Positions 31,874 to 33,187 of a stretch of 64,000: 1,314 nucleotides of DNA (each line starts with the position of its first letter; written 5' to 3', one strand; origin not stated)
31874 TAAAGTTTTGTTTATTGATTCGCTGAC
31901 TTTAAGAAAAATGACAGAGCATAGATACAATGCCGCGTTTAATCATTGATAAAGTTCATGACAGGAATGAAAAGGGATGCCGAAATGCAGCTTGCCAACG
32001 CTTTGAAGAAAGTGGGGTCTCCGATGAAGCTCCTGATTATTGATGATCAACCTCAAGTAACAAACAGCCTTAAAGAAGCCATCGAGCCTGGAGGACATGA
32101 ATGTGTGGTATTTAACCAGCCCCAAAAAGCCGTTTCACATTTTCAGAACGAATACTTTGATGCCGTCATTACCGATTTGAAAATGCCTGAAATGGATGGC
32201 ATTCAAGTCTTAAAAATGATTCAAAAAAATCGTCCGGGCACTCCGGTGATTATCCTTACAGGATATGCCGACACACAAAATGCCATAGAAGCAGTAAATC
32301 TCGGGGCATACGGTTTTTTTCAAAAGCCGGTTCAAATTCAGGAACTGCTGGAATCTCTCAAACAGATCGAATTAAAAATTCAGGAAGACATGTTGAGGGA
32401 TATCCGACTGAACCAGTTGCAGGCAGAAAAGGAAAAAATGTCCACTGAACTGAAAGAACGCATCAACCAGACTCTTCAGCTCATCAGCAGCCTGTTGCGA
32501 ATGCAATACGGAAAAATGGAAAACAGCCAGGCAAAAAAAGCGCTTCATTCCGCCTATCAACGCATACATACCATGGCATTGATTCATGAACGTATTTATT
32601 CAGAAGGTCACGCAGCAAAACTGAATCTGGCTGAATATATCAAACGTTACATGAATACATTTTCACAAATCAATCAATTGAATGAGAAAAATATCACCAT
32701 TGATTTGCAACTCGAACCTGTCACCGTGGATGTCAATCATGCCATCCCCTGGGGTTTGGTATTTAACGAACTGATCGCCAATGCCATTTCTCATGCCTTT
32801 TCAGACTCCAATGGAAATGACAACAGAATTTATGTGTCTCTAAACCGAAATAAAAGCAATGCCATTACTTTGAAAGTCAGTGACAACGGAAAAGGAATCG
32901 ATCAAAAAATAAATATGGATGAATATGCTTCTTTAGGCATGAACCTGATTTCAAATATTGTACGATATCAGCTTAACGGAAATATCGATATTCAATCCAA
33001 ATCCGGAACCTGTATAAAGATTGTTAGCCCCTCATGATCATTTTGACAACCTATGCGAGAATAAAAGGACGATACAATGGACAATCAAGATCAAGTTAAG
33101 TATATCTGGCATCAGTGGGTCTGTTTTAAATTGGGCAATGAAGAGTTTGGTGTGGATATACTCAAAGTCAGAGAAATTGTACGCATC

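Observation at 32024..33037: Head gene of the che operon is a receiver fused to a HisKA_2-like domain in which the phosphorylatable His-His is replaced by Lys-Glu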

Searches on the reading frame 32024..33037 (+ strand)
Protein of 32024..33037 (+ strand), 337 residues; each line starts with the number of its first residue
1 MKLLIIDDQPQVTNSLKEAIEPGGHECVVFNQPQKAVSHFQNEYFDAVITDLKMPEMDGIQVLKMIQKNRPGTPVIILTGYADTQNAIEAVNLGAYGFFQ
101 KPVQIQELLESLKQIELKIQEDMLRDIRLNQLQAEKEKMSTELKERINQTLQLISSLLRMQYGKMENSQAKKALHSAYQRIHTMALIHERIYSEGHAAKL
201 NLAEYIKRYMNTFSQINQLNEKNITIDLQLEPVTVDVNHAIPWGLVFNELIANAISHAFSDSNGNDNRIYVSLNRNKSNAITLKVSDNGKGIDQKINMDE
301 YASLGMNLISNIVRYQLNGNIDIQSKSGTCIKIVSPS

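Call 3: search_protein_families(library=pfam, proteins=[window:32024-33037:+], max_evalue=1)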
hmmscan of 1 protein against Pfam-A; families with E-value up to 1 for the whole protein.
window:32024-33037:+ (337 aa): 10 families
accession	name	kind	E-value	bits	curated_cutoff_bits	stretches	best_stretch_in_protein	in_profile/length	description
PF00072.30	Response_reg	-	3.8e-28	98.3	30.2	1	4-112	2-110/111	Response regulator receiver domain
PF07568.18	HisKA_2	-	4.3e-16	59.2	22.3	1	142-214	1-73/76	Histidine kinase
PF02518.31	HATPase_c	-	4e-10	40.6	26.4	1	245-334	8-106/111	Histidine kinase-, DNA gyrase B-, and HSP90-like ATPase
PF13581.12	HATPase_c_2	-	0.00012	22.6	27.4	1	244-311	33-107/127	Histidine kinase-like ATPase domain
PF23198.2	PDE8A_N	-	0.00035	21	29.6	1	3-98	13-111/147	PDE8A-like, N-terminal domain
PF05133.19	SPP1_portal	-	0.0034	16.9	25.5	1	126-228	265-362/416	Phage portal protein, SPP1 Gp6-like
PF06490.17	FleQ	-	0.017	15.9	22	1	2-114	1-105/108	Flagellar regulatory protein FleQ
PF07536.20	HWE_HK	-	0.11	13.6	22.8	1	142-215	1-71/83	HWE histidine kinase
PF05501.16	DUF755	-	0.12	13.1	29.1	1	110-175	11-76/122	Domain of unknown function (DUF755)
PF13589.12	HATPase_c_3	-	0.2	12.1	25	1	249-295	9-48/137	Histidine kinase-, DNA gyrase B-, and HSP90-like ATPase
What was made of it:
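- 32447..32665 (+): HisKA_2-type DHp hairpin (aa 142-214). Pfam call 3.
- On HisKA_2-type sensor histidine kinase (Pfam PF07568 + PF02518): 59.2 bits against a cut-off of 22.3, residues 142-214 (call 3).
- On RsbW/SpoIIAB-type anti-sigma serine kinases (including the REC-Bergerat protein LvrC): The score is 22.6 bits against a cut-off of 27.4 (call 3).
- Checked: Pfam on the 337-aa product (call 3):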

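Call 4: search_protein_families(library=ncbifam, proteins=[window:32024-33037:+], max_evalue=1)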
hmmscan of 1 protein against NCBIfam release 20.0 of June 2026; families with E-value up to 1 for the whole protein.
window:32024-33037:+ (337 aa): 110 families (the best 25 are shown)
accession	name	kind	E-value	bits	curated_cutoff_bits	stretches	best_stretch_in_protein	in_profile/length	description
NF053512.1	nitric_RR_NosR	exception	9e-29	100.7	400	1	3-212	1-209/422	response regulator c-di-GMP phosphodiesterase, NosR family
NF051872.1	HisKinPhyk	equivalog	1.8e-26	92.9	750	1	100-329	310-530/537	sensor histidine kinase PhyK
NF047793.1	ResRegPgtA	equivalog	4.8e-24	84.9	650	1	2-221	7-229/414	two-component system response regulator PgtA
NF008469.0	PRK11361.1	equivalog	2.3e-23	82.6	714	1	2-128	6-130/461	acetoacetate metabolism transcriptional regulator AtoC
NF006900.1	PRK09390.1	equivalog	4.2e-23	81.9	255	1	3-134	7-138/203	response regulator FixJ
TIGR01818.1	ntrC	equivalog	1.1e-21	77.3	558.6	1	4-115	2-113/463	nitrogen regulation protein NR(I)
NF011695.0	PRK15115.1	equivalog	3.9e-20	72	763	1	2-115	8-121/445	two-component system response regulator GlrR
NF045505.1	RR_RssB_Pseudo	equivalog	2.8e-19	69.4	700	1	2-158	7-152/394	two-component system response regulator RssB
NF008176.1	PRK10923.1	equivalog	8.2e-19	67.5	620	1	3-120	6-123/469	nitrogen regulation protein NR(I)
NF040749.1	tetrathio_RR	equivalog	6.1e-18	65.2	290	1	5-125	4-124/191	tetrathionate respiration response regulator TtrR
NF040689.1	MtrAB_MtrA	equivalog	6.2e-17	61.7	300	1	3-142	1-139/219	MtrAB system response regulator MtrA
NF007689.0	PRK10365.1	equivalog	8.3e-17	61.1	760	1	2-115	7-120/441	sigma-54-dependent response regulator transcription factor ZraR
TIGR02915.1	PEP_resp_reg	equivalog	3.5e-16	59.1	502.6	1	3-113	1-114/445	PEP-CTERM-box response regulator transcription factor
NF045944.1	ResRegRpaBCyano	equivalog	3.6e-16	59.3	330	1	4-122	1-118/229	response regulator transcription factor RpaB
NF001965.0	PRK00742.1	subfamily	3.9e-16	59.2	293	1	1-146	4-143/357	chemotaxis-specific protein-glutamate methyltransferase CheB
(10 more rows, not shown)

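Call 8: find_homologous_proteins(query=window:32024-33034:+, max_evalue=1e-10)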
Query window:32024-33034:+ (337 aa): 305 proteins with E <= 1e-10 among 2692 candidates; the best 120 are listed.
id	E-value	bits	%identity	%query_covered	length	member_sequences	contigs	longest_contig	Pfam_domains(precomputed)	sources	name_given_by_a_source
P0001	1.9e-215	732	100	100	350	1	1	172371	PF02518.32,PF00072.31,PF07568.19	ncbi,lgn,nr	ncbi:response regulator [bacterium]|nr:response regulator [bacterium]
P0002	3.0e-178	610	83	99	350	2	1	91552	PF02518.32,PF00072.31,PF07568.19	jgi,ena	-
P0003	1.4e-161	555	76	99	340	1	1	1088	PF02518.32,PF00072.31,PF07568.19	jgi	jgi:two-component sensor histidine kinase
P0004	2.9e-149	515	70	99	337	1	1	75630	PF02518.32,PF00072.31,PF07568.19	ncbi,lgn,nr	ncbi:response regulator [bacterium]|nr:response regulator [bacterium]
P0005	1.4e-148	512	68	99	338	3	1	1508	PF02518.32,PF00072.31,PF07568.19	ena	-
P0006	1.6e-144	499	67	99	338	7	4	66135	PF02518.32,PF00072.31,PF07568.19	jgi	jgi:two-component sensor histidine kinase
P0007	9.2e-105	369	49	99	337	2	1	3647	PF02518.32,PF23198.2,PF00072.31,PF07568.19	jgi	-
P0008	7.8e-88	313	47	99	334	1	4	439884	PF02518.32,PF07536.21,PF00072.31,PF07568.19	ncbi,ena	-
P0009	4.0e-87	311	45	97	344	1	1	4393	PF02518.32,PF00072.31,PF07568.19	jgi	jgi:two-component sensor histidine kinase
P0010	1.8e-86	308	45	99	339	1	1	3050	PF02518.32,PF00072.31,PF07568.19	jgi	jgi:two-component sensor histidine kinase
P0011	3.6e-86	307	42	100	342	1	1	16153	PF13581.13,PF02518.32,PF00072.31,PF07568.19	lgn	-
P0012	3.0e-85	304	46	99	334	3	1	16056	PF02518.32,PF07536.21,PF00072.31,PF07568.19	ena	-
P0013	3.7e-83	298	45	99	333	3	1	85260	PF02518.32,PF07536.21,PF00072.31,PF07568.19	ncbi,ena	-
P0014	9.4e-83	296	41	100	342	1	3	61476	PF13581.13,PF02518.32,PF00072.31,PF07568.19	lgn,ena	-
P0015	8.3e-80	287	43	99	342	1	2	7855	PF02518.32,PF07536.21,PF00072.31,PF07568.19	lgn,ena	-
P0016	3.1e-79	285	42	100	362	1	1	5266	PF13581.13,PF02518.32,PF00072.31,PF07568.19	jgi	jgi:two-component sensor histidine kinase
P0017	4.2e-79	284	43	99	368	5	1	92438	PF02518.32,PF07536.21,PF00072.31,PF07568.19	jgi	-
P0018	7.0e-79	284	42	99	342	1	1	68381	PF13581.13,PF02518.32,PF07536.21,PF00072.31,PF07568.19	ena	-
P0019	4.7e-78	281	41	100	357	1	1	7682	PF02518.32,PF00072.31,PF07568.19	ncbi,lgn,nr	ncbi:MAG: response regulator [bacterium]|nr:response regulator [bacterium]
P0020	1.1e-66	244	38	98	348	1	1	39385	PF13581.13,PF02518.32,PF00072.31,PF07568.19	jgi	jgi:two-component sensor histidine kinase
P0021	1.4e-62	230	30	99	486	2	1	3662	PF13581.13,PF02518.32,PF07536.21,PF00072.31,PF07568.19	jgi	jgi:two-component sensor histidine kinase/CheY-like chemotaxis protein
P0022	2.1e-57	213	35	98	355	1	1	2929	PF02518.32,PF00072.31,PF07568.19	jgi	-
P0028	2.8e-26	111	29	62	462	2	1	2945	PF08447.19,PF13426.14,PF13581.13,PF08448.17,PF02518.32,PF00989.32,PF00072.31,PF07568.19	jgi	-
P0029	3.5e-26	110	34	62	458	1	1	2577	PF08447.19,PF02518.32,PF07536.21,PF07568.19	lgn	-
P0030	4.4e-26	110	26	98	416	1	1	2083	PF13581.13,PF02518.32,PF00072.31,PF07568.19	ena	-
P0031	7.1e-25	106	34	62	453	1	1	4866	PF08447.19,PF13581.13,PF02518.32,PF07568.19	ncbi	-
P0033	1.8e-19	88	32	58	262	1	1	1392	PF13581.13,PF02518.32,PF07536.21,PF07568.19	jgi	jgi:two-component sensor histidine kinase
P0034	1.9e-19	88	28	72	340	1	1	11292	PF13426.14,PF13581.13,PF02518.32,PF00989.32,PF07536.21,PF07568.19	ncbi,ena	-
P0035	3.9e-19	87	28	67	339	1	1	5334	PF13426.14,PF13581.13,PF02518.32,PF07536.21,PF07568.19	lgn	-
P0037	1.2e-18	86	29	62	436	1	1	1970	PF13426.14,PF13188.14,PF13581.13,PF02518.32,PF00989.32,PF07536.21,PF07568.19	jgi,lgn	jgi:PAS domain S-box-containing protein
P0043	6.3e-18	83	29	69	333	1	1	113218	PF13426.14,PF02518.32,PF00989.32,PF07536.21,PF07568.19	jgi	jgi:PAS domain S-box-containing protein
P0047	1.7e-17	82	30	56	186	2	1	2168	PF13581.13,PF02518.32,PF07568.19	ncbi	ncbi:MAG TPA: sensor histidine kinase, partial [Sphingobacteriaceae bacterium]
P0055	5.9e-17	80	32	55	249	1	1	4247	PF02518.32,PF07568.19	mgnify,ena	mgnify:CR=1 FL=1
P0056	6.0e-17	80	35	33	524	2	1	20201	PF02518.32,PF00512.32,PF00072.31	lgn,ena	-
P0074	6.5e-16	77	33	51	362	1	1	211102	PF13581.13,PF02518.32,PF00512.32,PF00072.31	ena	-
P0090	3.6e-15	74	38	31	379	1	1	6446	PF02518.32,PF00072.31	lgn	-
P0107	3.1e-14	71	29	47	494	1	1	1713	PF13188.14,PF08448.17,PF02518.32,PF00512.32,PF00989.32,PF00072.31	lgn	-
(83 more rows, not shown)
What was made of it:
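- His-bearing relatives carry the same hit (calls 3, 8).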

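Call 11: find_encoding_contigs(protein=P0004, flank=10000, max_places=2)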
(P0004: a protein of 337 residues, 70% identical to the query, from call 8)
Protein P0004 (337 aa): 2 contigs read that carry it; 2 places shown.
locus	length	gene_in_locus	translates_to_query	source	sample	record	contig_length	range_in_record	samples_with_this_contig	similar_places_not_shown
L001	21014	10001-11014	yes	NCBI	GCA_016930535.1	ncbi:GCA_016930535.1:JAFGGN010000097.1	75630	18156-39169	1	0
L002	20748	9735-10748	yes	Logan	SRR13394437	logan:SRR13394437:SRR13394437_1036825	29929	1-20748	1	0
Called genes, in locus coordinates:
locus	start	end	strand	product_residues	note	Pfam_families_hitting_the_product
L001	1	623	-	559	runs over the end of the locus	PF00370:FGGY_N, PF02782:FGGY_C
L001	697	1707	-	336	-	PF01263:Aldose_epim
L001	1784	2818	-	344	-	PF00356:LacI, PF13407:Peripla_BP_4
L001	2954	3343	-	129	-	PF00072:Response_reg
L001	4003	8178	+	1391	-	PF00072:Response_reg, PF00989:PAS, PF08448:PAS_4, PF13426:PAS_9, PF13426:PAS_9, PF00989:PAS, PF08447:PAS_3, PF13426:PAS_9, +15 more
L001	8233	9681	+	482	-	PF00072:Response_reg, PF00158:Sigma54_activat, PF14532:Sigma54_activ_2, PF25601:AAA_lid_14, PF02954:HTH_8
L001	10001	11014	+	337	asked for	PF00072:Response_reg, PF07568:HisKA_2, PF02518:HATPase_c (weak)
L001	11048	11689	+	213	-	PF01584:CheW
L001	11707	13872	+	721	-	PF07715:Plug, PF00593:TonB_dep_Rec_b-barrel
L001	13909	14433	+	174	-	PF13689:DUF4154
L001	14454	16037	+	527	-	PF00672:HAMP, PF00015:MCPsignal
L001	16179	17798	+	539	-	PF00672:HAMP, PF00015:MCPsignal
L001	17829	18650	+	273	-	PF03705:CheR_N, PF01739:CheR, PF08242:Methyltransf_12 (faint)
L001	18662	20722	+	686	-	PF01627:Hpt, PF07194:P2, PF02895:H-kinase_dim, PF02518:HATPase_c, PF01584:CheW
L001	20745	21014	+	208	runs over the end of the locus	-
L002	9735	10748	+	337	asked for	PF00072:Response_reg, PF07568:HisKA_2, PF02518:HATPase_c (weak)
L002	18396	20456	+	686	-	PF01627:Hpt, PF07194:P2, PF02895:H-kinase_dim, PF02518:HATPase_c, PF01584:CheW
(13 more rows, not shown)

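Call 12: find_encoding_contigs(protein=P0008, flank=10000, max_places=2)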
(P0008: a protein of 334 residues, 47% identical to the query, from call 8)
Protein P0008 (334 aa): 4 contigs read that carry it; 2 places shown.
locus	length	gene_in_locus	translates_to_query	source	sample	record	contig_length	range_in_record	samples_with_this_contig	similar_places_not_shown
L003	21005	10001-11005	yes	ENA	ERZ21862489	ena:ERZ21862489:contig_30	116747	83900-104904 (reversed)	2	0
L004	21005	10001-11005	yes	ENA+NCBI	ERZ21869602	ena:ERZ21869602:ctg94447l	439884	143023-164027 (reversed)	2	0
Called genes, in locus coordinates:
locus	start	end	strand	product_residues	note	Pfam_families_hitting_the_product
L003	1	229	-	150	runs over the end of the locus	PF00027:cNMP_binding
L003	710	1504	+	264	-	PF03629:SASA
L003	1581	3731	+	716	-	PF10114:PocR (faint), PF00989:PAS, PF13188:PAS_8 (weak), PF13426:PAS_9, PF00989:PAS, PF08447:PAS_3 (weak), PF08448:PAS_4 (weak), PF13426:PAS_9, +2 more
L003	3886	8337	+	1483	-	PF00989:PAS (weak), PF00989:PAS, PF08447:PAS_3, PF08448:PAS_4, PF13426:PAS_9, PF00989:PAS, PF13426:PAS_9, PF02518:HATPase_c, +11 more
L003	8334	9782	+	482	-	PF00072:Response_reg, PF00158:Sigma54_activat, PF14532:Sigma54_activ_2, PF25601:AAA_lid_14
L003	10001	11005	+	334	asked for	PF00072:Response_reg, PF07536:HWE_HK, PF07568:HisKA_2, PF02518:HATPase_c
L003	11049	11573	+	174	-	PF01584:CheW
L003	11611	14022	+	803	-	PF02743:dCache_1, PF08269:dCache_2 (weak), PF00672:HAMP, PF18947:HAMP_2, PF00015:MCPsignal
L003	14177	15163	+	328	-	PF07396:Porin_O_P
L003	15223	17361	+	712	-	PF02203:TarH, PF12729:4HB_MCP_1, PF00672:HAMP, PF18947:HAMP_2, PF00015:MCPsignal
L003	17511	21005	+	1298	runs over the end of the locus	PF08447:PAS_3, PF00989:PAS, PF08448:PAS_4, PF13426:PAS_9, PF00989:PAS, PF08447:PAS_3, PF08448:PAS_4, PF13426:PAS_9, +13 more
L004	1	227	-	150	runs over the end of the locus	PF00027:cNMP_binding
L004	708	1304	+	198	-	PF03629:SASA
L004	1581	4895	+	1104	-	PF00989:PAS (weak), PF13426:PAS_9, PF00989:PAS, PF13426:PAS_9, PF08448:PAS_4, PF13426:PAS_9, PF00989:PAS, PF00989:PAS, +13 more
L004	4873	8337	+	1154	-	PF01590:GAF (weak), PF13188:PAS_8 (weak), PF13426:PAS_9 (weak), PF08448:PAS_4 (weak), PF00989:PAS, PF13188:PAS_8 (weak), PF13426:PAS_9, PF02518:HATPase_c, +2 more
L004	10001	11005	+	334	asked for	PF00072:Response_reg, PF07536:HWE_HK, PF07568:HisKA_2, PF02518:HATPase_c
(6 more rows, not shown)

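Call 14: find_encoding_contigs(protein=P0014, flank=10000, max_places=1)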
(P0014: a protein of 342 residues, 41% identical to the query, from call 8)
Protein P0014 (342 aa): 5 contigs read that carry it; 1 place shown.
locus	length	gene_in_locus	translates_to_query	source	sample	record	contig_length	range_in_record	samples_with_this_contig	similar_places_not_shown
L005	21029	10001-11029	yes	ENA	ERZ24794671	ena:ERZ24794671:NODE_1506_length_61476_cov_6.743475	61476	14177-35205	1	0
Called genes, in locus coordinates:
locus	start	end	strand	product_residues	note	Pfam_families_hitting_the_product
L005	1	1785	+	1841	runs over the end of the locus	PF07494:Reg_prop (faint), PF07610:DUF1573 (faint), PF15780:ASH (faint), PF22066:Cep192_D8 (faint), PF22073:Cep192_D4, PF22544:HYDIN_VesB_CFA65-like_Ig, PF13860:FlgD_ig, PF18962:Por_Secre_tail (weak), +6 more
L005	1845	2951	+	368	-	-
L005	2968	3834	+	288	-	PF03372:Exo_endo_phos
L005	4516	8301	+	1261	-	PF00072:Response_reg, PF13426:PAS_9, PF08447:PAS_3, PF08447:PAS_3, PF13426:PAS_9, PF00989:PAS, PF08447:PAS_3, PF13426:PAS_9, +13 more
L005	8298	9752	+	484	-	PF00072:Response_reg, PF00158:Sigma54_activat, PF14532:Sigma54_activ_2, PF25601:AAA_lid_14, PF02954:HTH_8 (weak)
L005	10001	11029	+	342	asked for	PF00072:Response_reg, PF13581:HATPase_c_2 (faint), PF07568:HisKA_2, PF02518:HATPase_c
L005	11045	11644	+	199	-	PF01584:CheW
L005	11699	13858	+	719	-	PF07715:Plug, PF00593:TonB_dep_Rec_b-barrel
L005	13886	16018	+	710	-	PF07715:Plug, PF00593:TonB_dep_Rec_b-barrel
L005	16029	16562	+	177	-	PF13689:DUF4154 (weak)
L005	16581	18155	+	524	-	PF00672:HAMP (weak), PF00015:MCPsignal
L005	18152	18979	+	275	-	PF03705:CheR_N, PF01739:CheR, PF13847:Methyltransf_31 (faint), PF08241:Methyltransf_11 (weak), PF08242:Methyltransf_12 (weak), PF13649:Methyltransf_25 (weak)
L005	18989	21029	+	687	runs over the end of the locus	PF01627:Hpt, PF07194:P2, PF02895:H-kinase_dim, PF02518:HATPase_c, PF01584:CheW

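Call 15: find_encoding_contigs(protein=P0017, flank=10000, max_places=1)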
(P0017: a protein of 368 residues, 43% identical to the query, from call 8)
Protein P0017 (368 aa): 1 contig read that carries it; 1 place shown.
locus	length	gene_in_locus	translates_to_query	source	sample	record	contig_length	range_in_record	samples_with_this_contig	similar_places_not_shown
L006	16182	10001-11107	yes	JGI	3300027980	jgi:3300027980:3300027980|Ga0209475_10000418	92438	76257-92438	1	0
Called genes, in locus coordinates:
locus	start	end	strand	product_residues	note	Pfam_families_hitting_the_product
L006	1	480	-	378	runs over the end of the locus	PF02230:Abhydrolase_2, PF01738:DLH (weak), PF03959:FSH1 (weak), PF12146:Hydrolase_4 (faint)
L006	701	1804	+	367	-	PF06580:His_kinase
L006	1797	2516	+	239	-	PF00072:Response_reg, PF04397:LytTR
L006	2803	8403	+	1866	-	PF00072:Response_reg, PF00989:PAS, PF13188:PAS_8, PF13426:PAS_9, PF00989:PAS, PF13426:PAS_9, PF13185:GAF_2, PF08448:PAS_4, +18 more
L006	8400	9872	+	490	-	PF00072:Response_reg, PF00158:Sigma54_activat, PF14532:Sigma54_activ_2, PF01078:Mg_chelatase (faint), PF25601:AAA_lid_14, PF02954:HTH_8 (weak)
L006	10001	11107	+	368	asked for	PF00072:Response_reg, PF07536:HWE_HK, PF07568:HisKA_2, PF02518:HATPase_c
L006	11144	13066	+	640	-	PF02743:dCache_1, PF17201:Cache_3-Cache_2, PF00672:HAMP, PF00015:MCPsignal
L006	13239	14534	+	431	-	PF13372:Alginate_exp (weak)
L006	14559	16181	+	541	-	?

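Call 18: find_related_loci(query=A2, collection=genome_contigs, flank=10000)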
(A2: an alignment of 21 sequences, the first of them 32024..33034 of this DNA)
Query A2 (337 aa) in genome_contigs; peptide patterns used: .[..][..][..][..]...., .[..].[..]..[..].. (x = any residue, [..] = any of these).
250 stretches matched a pattern; 144 encode a relative of the query (tblastn E <= 1e-3); the best 80 are kept; 80 distinct loci.
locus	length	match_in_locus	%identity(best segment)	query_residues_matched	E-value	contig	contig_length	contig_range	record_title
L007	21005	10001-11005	70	1-335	2e-161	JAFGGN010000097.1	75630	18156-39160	MAG: bacterium isolate Zod_Metabat.1387 k87_10234685, whole genome shotgun sequence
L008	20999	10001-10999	47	1-334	3e-95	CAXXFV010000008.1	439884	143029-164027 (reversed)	MAG: bacterium isolate e055f79f-11b1-469d-a678-3d38a7c05fec genome assembly, contig: contig_8, whole genome shotgun sequ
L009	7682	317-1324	41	1-336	5e-89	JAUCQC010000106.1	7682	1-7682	MAG: bacterium isolate Bin_019 k127_389618, whole genome shotgun sequence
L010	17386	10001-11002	41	1-336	3e-80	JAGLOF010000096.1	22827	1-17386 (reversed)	MAG: bacterium isolate RS_7_18 ROV157_7.bin.18.fa_96, whole genome shotgun sequence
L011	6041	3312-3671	48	1-120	9e-36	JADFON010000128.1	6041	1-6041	MAG: candidate division KSB1 bacterium isolate B69T1L10 B69T1L10_NODE23657, whole genome shotgun sequence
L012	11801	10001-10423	40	1-141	2e-31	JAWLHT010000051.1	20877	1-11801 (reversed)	MAG: Candidatus Latescibacterota bacterium isolate 30dZY2.bin.79 NODE_3122_length_20877_cov_3.930744, whole genome shotg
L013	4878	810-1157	41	1-116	6e-27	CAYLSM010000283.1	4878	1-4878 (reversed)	MAG TPA_asm: uncultured Gemmatimonadales bacterium isolate binchicken_co20_334 genome assembly, contig: NODE_30802_lengt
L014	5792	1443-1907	33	1-160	6e-22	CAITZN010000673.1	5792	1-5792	uncultured bacterium isolate LJ_bin-4625 genome assembly, contig: bin-4625:673/734, whole genome shotgun sequence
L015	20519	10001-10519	34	3-192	6e-22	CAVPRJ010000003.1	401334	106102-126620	MAG: uncultured delta proteobacterium isolate MFD09779.bin.2.50 genome assembly, contig: contig_14730, whole genome shot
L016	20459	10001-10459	33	1-181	8e-22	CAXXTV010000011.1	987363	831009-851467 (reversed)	MAG: Desulfocapsaceae bacterium isolate 9ac7e68f-4adb-488a-affb-9f10dc14a897 genome assembly, contig: contig_11, whole g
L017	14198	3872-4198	38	1-109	2e-21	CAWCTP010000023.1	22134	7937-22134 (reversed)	MAG: uncultured delta proteobacterium isolate MFD05442.bin.2.256 genome assembly, contig: contig_73141, whole genome sho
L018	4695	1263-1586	42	1-108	1e-20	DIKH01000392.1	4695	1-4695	MAG TPA_asm: Desulfobacteraceae bacterium UBA5623 UBA5623_contig_117183, whole genome shotgun sequence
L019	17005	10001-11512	30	3-144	5e-21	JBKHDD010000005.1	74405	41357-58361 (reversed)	MAG: Desulfococcaceae bacterium isolate D1M03_3 NODE_68_length_74405_cov_11.098776, whole genome shotgun sequence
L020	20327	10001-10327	40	3-109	2e-19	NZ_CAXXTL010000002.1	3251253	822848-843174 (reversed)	MAG: uncultured Desulfobulbus sp. isolate 488ba005-bef4-404b-a7aa-59c4f49eb36e contig_2, whole genome shotgun sequence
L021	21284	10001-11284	38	2-129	3e-19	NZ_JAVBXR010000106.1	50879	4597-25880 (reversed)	MAG: Desulfobulbus sp. isolate GS12 524, whole genome shotgun sequence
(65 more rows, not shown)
